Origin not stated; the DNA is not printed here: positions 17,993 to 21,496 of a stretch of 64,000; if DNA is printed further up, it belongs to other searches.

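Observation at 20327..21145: All three penicillin-binding active-site motifs are substituted in the PBP-like protein (SxxK->SAFE, SxN->SAR, KTG->KAG)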

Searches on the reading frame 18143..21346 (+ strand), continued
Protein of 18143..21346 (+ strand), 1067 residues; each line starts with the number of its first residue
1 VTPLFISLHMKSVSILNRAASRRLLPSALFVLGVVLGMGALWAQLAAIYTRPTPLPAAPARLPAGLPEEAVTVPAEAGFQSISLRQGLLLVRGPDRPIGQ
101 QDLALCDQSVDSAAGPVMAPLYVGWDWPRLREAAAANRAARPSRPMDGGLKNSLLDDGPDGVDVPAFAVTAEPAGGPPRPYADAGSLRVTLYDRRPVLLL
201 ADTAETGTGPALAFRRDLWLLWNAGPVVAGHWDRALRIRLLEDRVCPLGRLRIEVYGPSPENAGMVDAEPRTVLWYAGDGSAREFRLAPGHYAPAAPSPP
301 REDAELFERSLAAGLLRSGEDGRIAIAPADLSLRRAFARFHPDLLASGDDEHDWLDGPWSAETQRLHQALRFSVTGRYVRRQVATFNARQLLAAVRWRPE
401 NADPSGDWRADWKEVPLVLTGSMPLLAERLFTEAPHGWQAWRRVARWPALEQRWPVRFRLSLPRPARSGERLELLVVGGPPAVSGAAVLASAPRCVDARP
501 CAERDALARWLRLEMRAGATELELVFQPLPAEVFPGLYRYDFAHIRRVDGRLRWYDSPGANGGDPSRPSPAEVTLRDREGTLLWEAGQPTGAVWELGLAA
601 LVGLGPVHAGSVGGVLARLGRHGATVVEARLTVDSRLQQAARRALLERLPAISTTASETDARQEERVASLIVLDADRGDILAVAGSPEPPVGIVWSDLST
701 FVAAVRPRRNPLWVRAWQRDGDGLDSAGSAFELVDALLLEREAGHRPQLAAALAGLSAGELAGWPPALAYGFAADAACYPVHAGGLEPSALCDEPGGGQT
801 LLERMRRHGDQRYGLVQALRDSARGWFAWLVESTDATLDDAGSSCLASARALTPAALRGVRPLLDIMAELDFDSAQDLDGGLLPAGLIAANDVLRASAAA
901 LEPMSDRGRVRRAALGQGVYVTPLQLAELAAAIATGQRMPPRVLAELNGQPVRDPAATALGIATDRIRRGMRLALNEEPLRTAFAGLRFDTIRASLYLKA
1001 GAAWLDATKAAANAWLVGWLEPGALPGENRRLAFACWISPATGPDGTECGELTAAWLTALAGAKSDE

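Call 67: fold_search(model_id=the predicted structure, library=pdb)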
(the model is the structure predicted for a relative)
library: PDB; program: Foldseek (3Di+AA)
matches with E <= 10: 728; with E <= 0.001: 309
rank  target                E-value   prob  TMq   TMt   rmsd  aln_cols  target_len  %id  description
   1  9fz7                  4.0e-13  1.00  0.24  0.46   6.4       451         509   15  Pseudomonas aeruginosa penicillin binding protein 3 in complex with cefiderocol (released 2024-10-09)
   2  7ly1                  6.6e-13  1.00  0.27  0.55   6.7       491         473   16  Crystal structure of Pseudomonas aeruginosa PBP3 in complex with vaborbactam (released 2021-09-01)
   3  6i1e                  7.3e-13  1.00  0.25  0.47   6.4       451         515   15  Crystal structure of Pseudomonas aeruginosa Penicillin-Binding Protein 3 in complex with amoxicillin (released 2019-11-20)
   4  6un1                  7.3e-13  1.00  0.23  0.45   6.8       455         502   16  Crystal structure of Pseudomonas aeruginosa PBP3 in complex with temocillin (released 2019-10-30)
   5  7lc4                  7.7e-13  1.00  0.24  0.49   6.6       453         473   15  Crystal structure of Pseudomonas aeruginosa PBP3 in complex with gamma-lactam YU253911 (released 2021-04-28)
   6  3pbo                  8.9e-13  1.00  0.24  0.49   6.9       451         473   14  Crystal structure of PBP3 complexed with ceftazidime (released 2010-12-22)
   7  8gpw_A                1.1e-12  1.00  0.29  0.68   6.3       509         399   15  Structure of Penicillin-binding protein 3 (PBP3) from Klebsiella pneumoniae with ligand 18G (released 2022-11-02)
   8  9fzo                  1.1e-12  1.00  0.24  0.45   6.7       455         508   15  Pseudomonas aeruginosa penicillin binding protein 3 in complex with ceftazidime (released 2024-10-09)
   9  6tud_BBB              1.2e-12  1.00  0.26  0.54   6.7       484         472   15  Crystal structure of Y. pestis penicillin-binding protein 3 (released 2021-01-27)
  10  8gpw_B                1.2e-12  1.00  0.28  0.68   6.0       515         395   15  Structure of Penicillin-binding protein 3 (PBP3) from Klebsiella pneumoniae with ligand 18G (released 2022-11-02)
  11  4oom                  1.2e-12  1.00  0.24  0.47   6.8       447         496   14  Crystal structure of PBP3 in complex with BAL30072 ((2Z)-2-(2-amino-1,3-thiazol-4-yl)-2-{[(1,5-dihydroxy-4-oxo-1,4-dihyd (released 2014-05-07)
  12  4r3j_A                1.5e-12  1.00  0.27  0.65   5.7       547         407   14  Structure of a putative peptidoglycan glycosyltransferase from Atopobium parvulum in complex with cefapirin (released 2014-09-17)
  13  9fzp                  1.6e-12  1.00  0.24  0.47   6.4       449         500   14  Pseudomonas aeruginosa penicillin binding protein 3 in complex with cefepime (released 2024-10-09)
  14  7kis_B                2.1e-12  1.00  0.28  0.62   6.8       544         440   16  Crystal structure of Pseudomonas aeruginosa PBP2 in complex with WCK 5153 (released 2021-01-13)
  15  4wej                  3.0e-12  1.00  0.24  0.48   6.5       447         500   14  Crystal structure of Pseudomonas aeruginosa PBP3 with a R4 substituted allyl monocarbam (released 2015-04-22)
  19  3upp_A                4.3e-12  1.00  0.28  0.59   7.3       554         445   15  Structure of penicillin-binding protein A from M. tuberculosis: ceftrixaone acyl-enzyme complex (released 2012-10-24)
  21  3upo_B                5.1e-12  1.00  0.29  0.64   6.0       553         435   16  Structure of penicillin-binding protein A from M. tuberculosis: penicillin G acyl-enzyme complex (released 2012-10-24)
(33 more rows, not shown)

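Call 80: find_encoding_contigs(protein=P0140, flank=9000, max_places=1)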
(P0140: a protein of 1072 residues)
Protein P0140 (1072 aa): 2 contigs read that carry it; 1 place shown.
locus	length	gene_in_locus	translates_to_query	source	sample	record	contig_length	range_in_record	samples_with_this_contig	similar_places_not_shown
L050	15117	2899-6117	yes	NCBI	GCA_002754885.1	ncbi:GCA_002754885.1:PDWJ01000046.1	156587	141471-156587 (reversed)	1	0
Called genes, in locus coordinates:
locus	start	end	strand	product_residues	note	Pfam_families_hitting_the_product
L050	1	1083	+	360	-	?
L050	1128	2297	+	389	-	PF00656:Peptidase_C14, PF03781:FGE-sulfatase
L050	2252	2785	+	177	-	PF03781:FGE-sulfatase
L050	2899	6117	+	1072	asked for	PF00905:Transpeptidase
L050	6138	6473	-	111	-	PF11804:DUF3325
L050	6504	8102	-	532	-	PF03929:PepSY_TM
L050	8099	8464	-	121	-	-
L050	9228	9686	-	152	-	PF13384:HTH_23 (weak)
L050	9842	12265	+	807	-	PF01098:FTSW_RODA_SPOVE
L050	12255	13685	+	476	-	-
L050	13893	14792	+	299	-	PF00691:OmpA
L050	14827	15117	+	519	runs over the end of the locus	PF00656:Peptidase_C14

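Call 81: find_encoding_contigs(protein=P0208, flank=9000, max_places=1)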
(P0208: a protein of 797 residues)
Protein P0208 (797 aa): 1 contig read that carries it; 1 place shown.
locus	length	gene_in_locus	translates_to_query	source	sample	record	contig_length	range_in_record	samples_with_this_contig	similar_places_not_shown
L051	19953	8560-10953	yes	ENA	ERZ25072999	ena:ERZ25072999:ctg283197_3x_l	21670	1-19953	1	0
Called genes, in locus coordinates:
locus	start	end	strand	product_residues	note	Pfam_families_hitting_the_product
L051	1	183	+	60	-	?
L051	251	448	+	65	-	-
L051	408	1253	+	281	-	PF00814:TsaD, PF22521:HypF_C_2 (weak)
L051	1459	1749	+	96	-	PF00166:Cpn10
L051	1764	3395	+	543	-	PF00118:Cpn60_TCP1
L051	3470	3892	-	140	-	-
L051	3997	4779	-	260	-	-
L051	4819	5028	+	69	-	-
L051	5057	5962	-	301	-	PF01370:Epimerase, PF16363:GDP_Man_Dehyd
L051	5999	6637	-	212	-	PF01370:Epimerase, PF16363:GDP_Man_Dehyd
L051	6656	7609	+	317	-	-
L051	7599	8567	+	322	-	PF00481:PP2C (faint), PF13672:PP2C_2 (weak)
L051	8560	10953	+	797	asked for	PF00905:Transpeptidase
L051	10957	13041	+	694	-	PF00069:Pkinase, PF07714:PK_Tyr_Ser-Thr, PF03781:FGE-sulfatase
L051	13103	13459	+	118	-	PF02152:FolB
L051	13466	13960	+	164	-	PF01288:HPPK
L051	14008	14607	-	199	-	PF00515:TPR_1 (faint), PF13424:TPR_12, PF24885:TPR_NPHP3, PF13374:TPR_10, PF13424:TPR_12, PF24885:TPR_NPHP3, PF17874:TPR_MalT (weak), PF13424:TPR_12, +5 more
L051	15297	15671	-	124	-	PF04480:DUF559, PF18741:MTES_1575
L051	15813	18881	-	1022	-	PF01582:TIR (weak), PF13676:TIR_2, PF05729:NACHT (faint), PF13191:AAA_16 (weak), PF03781:FGE-sulfatase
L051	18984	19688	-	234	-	PF00158:Sigma54_activat, PF14532:Sigma54_activ_2, PF25601:AAA_lid_14, PF02954:HTH_8 (weak)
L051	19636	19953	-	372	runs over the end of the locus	PF00072:Response_reg, PF00989:PAS, PF13188:PAS_8, PF08448:PAS_4, PF13426:PAS_9 (weak), PF24820:Diguanyl_cycl_sensor (faint), PF00158:Sigma54_activat, PF14532:Sigma54_activ_2 (weak)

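Call 93: search_solved_structures(query=A5, max_evalue=0.00001, show_alignments=2)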
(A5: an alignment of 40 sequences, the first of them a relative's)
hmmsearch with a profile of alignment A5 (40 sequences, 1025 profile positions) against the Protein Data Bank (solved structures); distinct sequences matched with E-value up to 0.00001: 80 (the best 60 are shown).
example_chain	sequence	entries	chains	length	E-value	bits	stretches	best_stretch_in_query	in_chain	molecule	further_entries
7kis_A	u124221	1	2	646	6.6e-27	97.1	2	812-1012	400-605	Peptidoglycan D,D-transpeptidase MrdA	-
6pl5_B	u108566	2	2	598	6e-25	90.6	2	581-695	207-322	Penicillin-binding protein 2/cell division protein FtsI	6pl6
4mnr_A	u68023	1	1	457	1.3e-20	76.3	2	569-697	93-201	Peptidoglycan glycosyltransferase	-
7rcw_A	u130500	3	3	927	5.3e-20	74.2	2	580-694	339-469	Penicillin-binding protein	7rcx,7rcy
3un7_A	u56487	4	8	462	2.1e-19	72.2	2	845-1013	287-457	Penicillin-binding protein A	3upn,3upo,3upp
3lo7_A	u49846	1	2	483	2.5e-19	72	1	583-703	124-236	Penicillin-binding protein A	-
3vsk_A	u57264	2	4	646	5.7e-16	60.9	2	577-654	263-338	Penicillin-binding protein 3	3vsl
8zpc_A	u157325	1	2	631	1e-15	60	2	864-996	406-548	Peptidoglycan D,D-transpeptidase MrdA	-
7zg8_AAA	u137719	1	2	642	1.1e-15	59.9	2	864-996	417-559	Peptidoglycan D,D-transpeptidase MrdA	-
8c5b_A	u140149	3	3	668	4.9e-15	57.8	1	577-661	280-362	Penicillin-binding protein 3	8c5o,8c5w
7bn9_A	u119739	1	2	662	1e-11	46.8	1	857-1001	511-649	Penicillin-binding protein 3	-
8gpw_A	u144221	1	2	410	2e-10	42.5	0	555-688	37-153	Peptidoglycan D,D-transpeptidase FtsI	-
7onn_A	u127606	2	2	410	2.6e-10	42.1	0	555-644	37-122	Peptidoglycan D,D-transpeptidase FtsI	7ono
7rcz_A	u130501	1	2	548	4.8e-10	41.3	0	590-691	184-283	Stage V sporulation protein D (Sporulation specific penicillin-binding protein)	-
4jbf_A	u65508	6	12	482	4.9e-10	41.2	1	865-973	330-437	Peptidoglycan glycosyltransferase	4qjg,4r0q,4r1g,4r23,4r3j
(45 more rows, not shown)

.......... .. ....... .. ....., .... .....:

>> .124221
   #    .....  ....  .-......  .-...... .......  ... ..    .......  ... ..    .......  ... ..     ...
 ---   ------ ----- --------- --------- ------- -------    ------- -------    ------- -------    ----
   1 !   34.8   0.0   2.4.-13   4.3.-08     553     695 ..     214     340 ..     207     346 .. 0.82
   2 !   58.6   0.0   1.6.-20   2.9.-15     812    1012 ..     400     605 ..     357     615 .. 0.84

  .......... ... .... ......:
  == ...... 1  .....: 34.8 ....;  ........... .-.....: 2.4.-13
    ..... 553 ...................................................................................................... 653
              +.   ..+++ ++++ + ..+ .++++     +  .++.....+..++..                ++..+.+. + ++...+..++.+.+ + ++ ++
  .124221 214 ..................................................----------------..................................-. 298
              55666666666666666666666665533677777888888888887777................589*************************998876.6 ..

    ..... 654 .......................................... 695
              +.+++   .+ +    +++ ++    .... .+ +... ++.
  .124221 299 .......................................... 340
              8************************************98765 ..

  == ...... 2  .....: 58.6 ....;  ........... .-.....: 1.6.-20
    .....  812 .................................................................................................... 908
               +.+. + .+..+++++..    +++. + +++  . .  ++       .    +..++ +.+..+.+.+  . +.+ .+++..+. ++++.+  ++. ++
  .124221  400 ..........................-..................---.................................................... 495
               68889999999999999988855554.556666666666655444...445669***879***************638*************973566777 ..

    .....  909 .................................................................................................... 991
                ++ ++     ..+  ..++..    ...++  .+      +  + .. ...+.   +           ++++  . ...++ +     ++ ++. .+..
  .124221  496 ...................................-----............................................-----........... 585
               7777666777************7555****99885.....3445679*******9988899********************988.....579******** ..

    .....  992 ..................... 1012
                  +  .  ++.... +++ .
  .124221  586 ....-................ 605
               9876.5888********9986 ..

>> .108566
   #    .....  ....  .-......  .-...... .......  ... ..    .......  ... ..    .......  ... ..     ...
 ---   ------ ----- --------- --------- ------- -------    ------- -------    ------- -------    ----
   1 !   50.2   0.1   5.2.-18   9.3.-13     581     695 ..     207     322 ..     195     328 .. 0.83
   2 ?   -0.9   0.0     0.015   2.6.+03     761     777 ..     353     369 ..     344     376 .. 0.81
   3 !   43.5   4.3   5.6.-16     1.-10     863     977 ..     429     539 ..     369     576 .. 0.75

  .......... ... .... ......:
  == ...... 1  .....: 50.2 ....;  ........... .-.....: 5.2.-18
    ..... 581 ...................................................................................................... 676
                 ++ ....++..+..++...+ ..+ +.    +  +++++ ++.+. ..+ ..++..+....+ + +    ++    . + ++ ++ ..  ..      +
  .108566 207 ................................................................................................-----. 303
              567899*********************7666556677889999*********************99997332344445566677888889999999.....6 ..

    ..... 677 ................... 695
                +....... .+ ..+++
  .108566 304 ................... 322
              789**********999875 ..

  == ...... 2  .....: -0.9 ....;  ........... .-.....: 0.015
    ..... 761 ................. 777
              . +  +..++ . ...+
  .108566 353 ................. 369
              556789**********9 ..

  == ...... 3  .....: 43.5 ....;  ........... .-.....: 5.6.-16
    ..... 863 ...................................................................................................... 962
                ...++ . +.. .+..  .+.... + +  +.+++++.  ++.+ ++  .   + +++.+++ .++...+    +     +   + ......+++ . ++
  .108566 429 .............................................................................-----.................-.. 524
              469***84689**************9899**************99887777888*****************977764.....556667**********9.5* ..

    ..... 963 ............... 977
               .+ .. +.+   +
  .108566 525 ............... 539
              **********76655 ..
